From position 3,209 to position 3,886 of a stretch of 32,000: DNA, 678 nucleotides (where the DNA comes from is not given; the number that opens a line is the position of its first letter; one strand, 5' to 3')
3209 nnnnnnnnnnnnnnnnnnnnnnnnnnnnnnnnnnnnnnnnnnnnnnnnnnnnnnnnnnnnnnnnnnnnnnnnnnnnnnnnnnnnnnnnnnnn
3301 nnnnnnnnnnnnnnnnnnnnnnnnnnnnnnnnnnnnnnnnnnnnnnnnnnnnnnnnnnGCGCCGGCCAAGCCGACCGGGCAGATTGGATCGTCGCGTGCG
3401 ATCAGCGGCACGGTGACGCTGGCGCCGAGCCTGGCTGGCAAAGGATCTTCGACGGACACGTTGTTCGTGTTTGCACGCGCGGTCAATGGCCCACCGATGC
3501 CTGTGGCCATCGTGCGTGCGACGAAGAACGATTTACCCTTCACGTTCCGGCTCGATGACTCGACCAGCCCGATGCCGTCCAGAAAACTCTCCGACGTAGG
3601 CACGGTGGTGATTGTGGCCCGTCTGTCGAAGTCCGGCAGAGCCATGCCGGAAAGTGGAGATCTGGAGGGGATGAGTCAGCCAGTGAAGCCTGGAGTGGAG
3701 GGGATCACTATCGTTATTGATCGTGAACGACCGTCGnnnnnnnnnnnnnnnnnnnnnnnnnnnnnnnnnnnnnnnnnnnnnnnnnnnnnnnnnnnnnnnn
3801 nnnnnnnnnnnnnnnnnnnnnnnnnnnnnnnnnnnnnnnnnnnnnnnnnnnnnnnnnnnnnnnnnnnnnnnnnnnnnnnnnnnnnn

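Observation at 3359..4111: Recent 378-bp in-frame tandem duplication doubles the C-terminal domain of CcmI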

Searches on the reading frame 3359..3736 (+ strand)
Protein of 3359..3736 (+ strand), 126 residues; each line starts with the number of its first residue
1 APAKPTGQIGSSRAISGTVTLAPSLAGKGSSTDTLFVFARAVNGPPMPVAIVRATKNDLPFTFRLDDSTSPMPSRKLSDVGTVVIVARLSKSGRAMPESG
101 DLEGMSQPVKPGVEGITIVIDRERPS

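Call 25: search_protein_representatives(protein=window:3359-3736:+)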
Query: 126 residues. Proteins with E-value up to 0.001 (for the whole library): 5051; up to 1e-10: 2910; up to 1e-30: 49. The best 150 are listed.
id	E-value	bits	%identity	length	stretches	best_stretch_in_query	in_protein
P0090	2.6e-107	369.3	76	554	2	1-125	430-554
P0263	9.4e-82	286.9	49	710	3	10-122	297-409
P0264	2.7e-80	282.2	77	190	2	3-125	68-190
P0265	2.7e-76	269.3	48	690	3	9-122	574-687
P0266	1.2e-59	215.6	86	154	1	1-125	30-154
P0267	3.0e-57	207.9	50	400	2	7-121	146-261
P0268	1.3e-55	202.6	48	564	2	9-123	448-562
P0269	1.7e-55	202.2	46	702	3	9-103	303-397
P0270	1.3e-52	193.0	51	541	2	1-123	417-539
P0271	5.4e-52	191.0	78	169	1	7-123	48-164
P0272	4.7e-51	187.9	79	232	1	1-125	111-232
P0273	1.0e-50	186.9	46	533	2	5-121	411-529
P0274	3.5e-50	185.1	74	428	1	5-125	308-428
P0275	6.4e-50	184.3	49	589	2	12-122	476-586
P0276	2.3e-49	182.5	52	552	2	14-118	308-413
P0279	7.4e-48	177.6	44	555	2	8-123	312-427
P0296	4.3e-39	149.4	42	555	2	9-122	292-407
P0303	1.2e-36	141.5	40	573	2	14-117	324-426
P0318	6.7e-30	119.7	39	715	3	9-123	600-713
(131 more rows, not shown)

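Call 27: list_cluster_members(proteins=[P0263, P0265, P0268, P0269, P0270, P0275, P0279, P0296, P0318, P0303])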
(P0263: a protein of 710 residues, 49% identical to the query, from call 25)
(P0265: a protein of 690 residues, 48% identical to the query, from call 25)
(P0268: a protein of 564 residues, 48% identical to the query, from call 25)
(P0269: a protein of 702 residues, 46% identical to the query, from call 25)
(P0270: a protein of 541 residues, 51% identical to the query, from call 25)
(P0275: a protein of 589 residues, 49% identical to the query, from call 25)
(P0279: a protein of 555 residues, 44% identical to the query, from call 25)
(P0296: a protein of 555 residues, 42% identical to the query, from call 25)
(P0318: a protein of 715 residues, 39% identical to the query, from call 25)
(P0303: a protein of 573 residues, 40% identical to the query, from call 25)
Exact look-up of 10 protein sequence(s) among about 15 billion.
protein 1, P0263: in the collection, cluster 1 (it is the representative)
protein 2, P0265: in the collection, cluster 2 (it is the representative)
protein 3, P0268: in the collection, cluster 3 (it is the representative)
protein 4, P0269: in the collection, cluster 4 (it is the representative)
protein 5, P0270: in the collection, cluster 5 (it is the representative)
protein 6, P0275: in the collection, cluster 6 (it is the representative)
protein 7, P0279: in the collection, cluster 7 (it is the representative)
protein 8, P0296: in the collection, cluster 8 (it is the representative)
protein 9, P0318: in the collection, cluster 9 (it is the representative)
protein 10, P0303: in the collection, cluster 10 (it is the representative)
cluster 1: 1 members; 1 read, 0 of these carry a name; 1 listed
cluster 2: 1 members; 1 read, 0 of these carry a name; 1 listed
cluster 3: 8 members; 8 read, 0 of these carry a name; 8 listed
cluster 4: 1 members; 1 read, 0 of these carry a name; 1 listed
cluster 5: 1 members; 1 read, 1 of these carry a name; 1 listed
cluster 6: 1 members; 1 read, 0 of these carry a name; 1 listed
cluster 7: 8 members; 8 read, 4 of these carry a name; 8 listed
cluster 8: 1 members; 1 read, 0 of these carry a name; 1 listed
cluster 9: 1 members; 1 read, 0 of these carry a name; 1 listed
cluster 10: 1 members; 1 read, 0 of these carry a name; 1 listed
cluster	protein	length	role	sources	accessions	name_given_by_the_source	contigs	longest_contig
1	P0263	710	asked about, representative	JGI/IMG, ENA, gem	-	-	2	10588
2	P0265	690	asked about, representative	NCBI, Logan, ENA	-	-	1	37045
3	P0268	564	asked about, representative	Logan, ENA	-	-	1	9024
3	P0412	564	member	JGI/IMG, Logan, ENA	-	-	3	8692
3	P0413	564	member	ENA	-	-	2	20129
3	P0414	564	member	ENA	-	-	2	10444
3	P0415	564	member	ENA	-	-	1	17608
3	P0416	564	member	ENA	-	-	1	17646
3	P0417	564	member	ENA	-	-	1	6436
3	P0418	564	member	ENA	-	-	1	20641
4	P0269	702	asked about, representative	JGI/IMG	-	-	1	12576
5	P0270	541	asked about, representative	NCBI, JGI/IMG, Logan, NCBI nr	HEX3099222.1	MAG TPA: c-type cytochrome biogenesis protein CcmI [Usitatibacter sp.] | cytochrome c-type biogenesis protein CcmH | c-type cytochrome biogenesis protein CcmI [Usitatibacter sp.]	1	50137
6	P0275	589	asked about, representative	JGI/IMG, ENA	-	-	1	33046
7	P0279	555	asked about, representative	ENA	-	-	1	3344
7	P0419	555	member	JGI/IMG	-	cytochrome c-type biogenesis protein CcmH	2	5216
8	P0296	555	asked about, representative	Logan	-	-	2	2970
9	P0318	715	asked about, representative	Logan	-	-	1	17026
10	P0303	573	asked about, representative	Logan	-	-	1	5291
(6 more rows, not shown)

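Call 28: search_protein_families(library=pfam, proteins=[P0263, P0265, P0268, P0269, P0270, P0275, P0279, P0296, P0318, P0303], max_evalue=0.00001)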
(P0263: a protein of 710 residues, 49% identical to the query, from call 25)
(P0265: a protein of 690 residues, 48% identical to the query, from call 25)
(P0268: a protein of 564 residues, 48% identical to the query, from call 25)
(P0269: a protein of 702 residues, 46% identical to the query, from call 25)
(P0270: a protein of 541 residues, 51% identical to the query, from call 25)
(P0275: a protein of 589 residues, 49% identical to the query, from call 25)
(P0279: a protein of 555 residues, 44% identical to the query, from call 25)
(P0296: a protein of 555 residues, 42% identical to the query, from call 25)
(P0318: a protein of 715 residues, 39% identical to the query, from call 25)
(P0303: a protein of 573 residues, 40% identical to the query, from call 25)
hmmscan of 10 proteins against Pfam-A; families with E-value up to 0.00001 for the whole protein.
P0263 (710 aa): 4 families
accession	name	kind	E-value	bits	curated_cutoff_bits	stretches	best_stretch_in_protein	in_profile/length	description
PF23892.1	Ig_CycH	-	1.1e-110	363.3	27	3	304-408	3-108/108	Cytochrome c-type biogenesis protein H Ig-like domain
PF23914.1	TPR_CcmH_CycH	-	1.2e-26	93.9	42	1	135-269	22-156/158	Cytochrome c-type biogenesis protein H TPR domain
PF13431.12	TPR_17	-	2.9e-08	33.8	24.4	0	222-254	1-33/34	Tetratricopeptide repeat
PF07719.23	TPR_2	-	1.5e-07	31.4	27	0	165-196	3-34/34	Tetratricopeptide repeat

P0265 (690 aa): 3 families
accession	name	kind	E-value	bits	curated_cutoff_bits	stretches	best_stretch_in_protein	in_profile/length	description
PF23892.1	Ig_CycH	-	2.6e-101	333.2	27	3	582-686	3-108/108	Cytochrome c-type biogenesis protein H Ig-like domain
PF23914.1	TPR_CcmH_CycH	-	2.8e-20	73.2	42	1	126-270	14-156/158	Cytochrome c-type biogenesis protein H TPR domain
PF13432.12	TPR_16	-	4.7e-06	27.4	32.7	0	219-258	15-53/65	Tetratricopeptide repeat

P0268 (564 aa): 3 families
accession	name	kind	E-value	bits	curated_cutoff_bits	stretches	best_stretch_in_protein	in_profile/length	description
PF23892.1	Ig_CycH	-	5.3e-78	258.2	27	2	457-560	4-108/108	Cytochrome c-type biogenesis protein H Ig-like domain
PF23914.1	TPR_CcmH_CycH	-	3.9e-18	66.2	42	1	149-265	39-154/158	Cytochrome c-type biogenesis protein H TPR domain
PF07719.23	TPR_2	-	4.8e-08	33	27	0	234-264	3-33/34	Tetratricopeptide repeat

P0269 (702 aa): 3 families
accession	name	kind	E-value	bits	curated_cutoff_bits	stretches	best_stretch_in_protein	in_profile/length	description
PF23892.1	Ig_CycH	-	9.1e-114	373.3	27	3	309-414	1-106/108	Cytochrome c-type biogenesis protein H Ig-like domain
PF23914.1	TPR_CcmH_CycH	-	2.1e-21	76.9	42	1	153-264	41-152/158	Cytochrome c-type biogenesis protein H TPR domain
PF07719.23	TPR_2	-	7.1e-06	26.2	27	0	162-195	1-34/34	Tetratricopeptide repeat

P0270 (541 aa): 6 families
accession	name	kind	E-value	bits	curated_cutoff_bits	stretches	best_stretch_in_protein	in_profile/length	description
PF23892.1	Ig_CycH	-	1.8e-68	227.5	27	2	432-537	2-108/108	Cytochrome c-type biogenesis protein H Ig-like domain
PF23914.1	TPR_CcmH_CycH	-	4.2e-23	82.4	42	1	126-260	22-156/158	Cytochrome c-type biogenesis protein H TPR domain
PF14559.12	TPR_19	-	5.3e-08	33.5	25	0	145-191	16-62/68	Tetratricopeptide repeat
PF07719.23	TPR_2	-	1e-07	32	27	0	155-187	2-34/34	Tetratricopeptide repeat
PF13431.12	TPR_17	-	7.5e-07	29.4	24.4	0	215-245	3-33/34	Tetratricopeptide repeat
PF13428.12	TPR_14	-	4.4e-06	27.3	23.5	0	155-196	2-43/44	Tetratricopeptide repeat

P0275 (589 aa): 3 families
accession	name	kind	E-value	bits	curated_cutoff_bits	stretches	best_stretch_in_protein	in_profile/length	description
PF23892.1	Ig_CycH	-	1.7e-68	227.6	27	2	480-585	2-108/108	Cytochrome c-type biogenesis protein H Ig-like domain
PF23914.1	TPR_CcmH_CycH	-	2e-16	60.7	42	2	147-219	39-114/158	Cytochrome c-type biogenesis protein H TPR domain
PF14559.12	TPR_19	-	4.7e-06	27.3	25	0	147-183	14-50/68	Tetratricopeptide repeat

P0279 (555 aa): 9 families
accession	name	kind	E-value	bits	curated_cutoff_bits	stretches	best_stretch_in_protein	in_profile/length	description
PF23892.1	Ig_CycH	-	4e-66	220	27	2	448-551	4-108/108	Cytochrome c-type biogenesis protein H Ig-like domain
PF23914.1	TPR_CcmH_CycH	-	1.7e-21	77.2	42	1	146-273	29-156/158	Cytochrome c-type biogenesis protein H TPR domain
PF13431.12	TPR_17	-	4.6e-14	51.9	24.4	0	160-187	6-33/34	Tetratricopeptide repeat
PF14559.12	TPR_19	-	3.5e-12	46.9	25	0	180-214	4-38/68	Tetratricopeptide repeat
PF13428.12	TPR_14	-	4.1e-11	42.8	23.5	1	168-209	2-43/44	Tetratricopeptide repeat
PF07719.23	TPR_2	-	6.3e-09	35.7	27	0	168-200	2-34/34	Tetratricopeptide repeat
PF13414.12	TPR_11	-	8.8e-08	32.2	26.8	0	174-212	1-39/42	TPR repeat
PF13432.12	TPR_16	-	9.2e-07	29.6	32.7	0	172-216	2-46/65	Tetratricopeptide repeat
PF00515.34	TPR_1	-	1.3e-06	28.4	27.8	0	168-200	2-34/34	Tetratricopeptide repeat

P0296 (555 aa): 10 families
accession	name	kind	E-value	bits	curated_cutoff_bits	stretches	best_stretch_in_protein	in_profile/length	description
PF23892.1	Ig_CycH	-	6.9e-70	232.1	27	2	444-551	1-108/108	Cytochrome c-type biogenesis protein H Ig-like domain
PF23914.1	TPR_CcmH_CycH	-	2.4e-17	63.6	42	1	147-262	41-156/158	Cytochrome c-type biogenesis protein H TPR domain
PF00515.34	TPR_1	-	5.6e-10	39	27.8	0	157-183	2-28/34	Tetratricopeptide repeat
PF07719.23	TPR_2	-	1.2e-09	38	27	0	234-258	8-32/34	Tetratricopeptide repeat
PF13432.12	TPR_16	-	3.1e-08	34.3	32.7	0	134-185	12-60/65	Tetratricopeptide repeat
PF13431.12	TPR_17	-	7.3e-08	32.5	24.4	0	150-175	7-32/34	Tetratricopeptide repeat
PF13176.12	TPR_7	-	1.8e-06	28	27.9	0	158-183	1-26/36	Tetratricopeptide repeat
PF13428.12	TPR_14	-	4e-06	27.4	23.5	0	157-198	2-43/44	Tetratricopeptide repeat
PF14559.12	TPR_19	-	4.2e-06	27.4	25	0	134-190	6-59/68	Tetratricopeptide repeat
PF13181.12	TPR_8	-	7e-06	26.2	25.7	0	157-182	2-27/34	Tetratricopeptide repeat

P0318 (715 aa): 3 families
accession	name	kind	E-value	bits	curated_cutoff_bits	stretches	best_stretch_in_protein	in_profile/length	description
PF23892.1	Ig_CycH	-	2e-81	269.2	27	3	606-711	1-108/108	Cytochrome c-type biogenesis protein H Ig-like domain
PF23914.1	TPR_CcmH_CycH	-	3.1e-18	66.6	42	1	142-269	22-149/158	Cytochrome c-type biogenesis protein H TPR domain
PF07719.23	TPR_2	-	2.1e-06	27.8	27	0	170-202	1-33/34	Tetratricopeptide repeat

P0303 (573 aa): 5 families
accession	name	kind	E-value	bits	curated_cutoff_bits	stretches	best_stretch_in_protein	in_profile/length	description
PF23892.1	Ig_CycH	-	2.4e-75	249.6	27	2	325-429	1-107/108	Cytochrome c-type biogenesis protein H Ig-like domain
PF23914.1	TPR_CcmH_CycH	-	2.8e-25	89.4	42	1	158-284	30-156/158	Cytochrome c-type biogenesis protein H TPR domain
PF07719.23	TPR_2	-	3.5e-09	36.5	27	1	178-210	1-33/34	Tetratricopeptide repeat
PF00515.34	TPR_1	-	9.3e-06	25.7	27.8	0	178-209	1-32/34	Tetratricopeptide repeat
PF13428.12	TPR_14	-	9.6e-06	26.2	23.5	0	178-220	1-43/44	Tetratricopeptide repeat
